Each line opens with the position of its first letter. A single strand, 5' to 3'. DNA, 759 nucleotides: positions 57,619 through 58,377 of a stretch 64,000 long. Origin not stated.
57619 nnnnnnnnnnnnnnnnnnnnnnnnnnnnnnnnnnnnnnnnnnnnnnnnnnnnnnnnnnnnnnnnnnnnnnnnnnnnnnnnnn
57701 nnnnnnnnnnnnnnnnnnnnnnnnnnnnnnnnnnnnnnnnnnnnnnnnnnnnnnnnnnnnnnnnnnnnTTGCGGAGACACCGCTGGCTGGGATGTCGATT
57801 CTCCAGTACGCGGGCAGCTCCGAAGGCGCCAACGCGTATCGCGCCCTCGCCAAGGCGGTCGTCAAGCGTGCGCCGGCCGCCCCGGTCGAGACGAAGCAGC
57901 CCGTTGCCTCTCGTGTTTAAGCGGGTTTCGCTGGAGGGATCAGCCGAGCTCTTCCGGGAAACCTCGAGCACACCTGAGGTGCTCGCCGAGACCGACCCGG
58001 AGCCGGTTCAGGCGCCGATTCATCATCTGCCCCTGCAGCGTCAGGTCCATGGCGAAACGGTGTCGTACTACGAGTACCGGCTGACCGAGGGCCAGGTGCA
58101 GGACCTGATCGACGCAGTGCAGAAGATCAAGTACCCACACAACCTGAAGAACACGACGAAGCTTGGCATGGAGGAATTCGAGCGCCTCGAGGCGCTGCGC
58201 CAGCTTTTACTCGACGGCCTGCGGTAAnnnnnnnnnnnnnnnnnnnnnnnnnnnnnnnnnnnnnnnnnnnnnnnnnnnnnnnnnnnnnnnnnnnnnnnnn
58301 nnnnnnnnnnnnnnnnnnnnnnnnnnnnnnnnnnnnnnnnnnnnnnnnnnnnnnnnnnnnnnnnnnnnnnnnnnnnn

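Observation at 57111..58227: Orphan ParA/MinD-type ATPase with a translationally coupled small acidic partner and no ParB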

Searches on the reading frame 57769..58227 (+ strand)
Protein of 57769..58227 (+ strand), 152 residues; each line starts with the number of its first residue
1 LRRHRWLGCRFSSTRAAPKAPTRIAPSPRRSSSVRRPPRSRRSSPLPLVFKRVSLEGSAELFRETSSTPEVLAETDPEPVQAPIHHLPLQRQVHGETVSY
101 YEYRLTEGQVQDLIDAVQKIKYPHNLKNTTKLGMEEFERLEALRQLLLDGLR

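Call 3: search_protein_families(library=pfam, proteins=[window:57769-58227:+], max_evalue=0.1)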
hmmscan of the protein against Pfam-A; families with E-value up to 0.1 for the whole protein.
window:57769-58227:+ (152 aa): 1 family
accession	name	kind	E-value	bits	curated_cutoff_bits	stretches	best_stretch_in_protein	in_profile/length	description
PF20083.4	DUF6477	-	0.058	13.9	25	0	111-147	2-38/97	Family of unknown function (DUF6477)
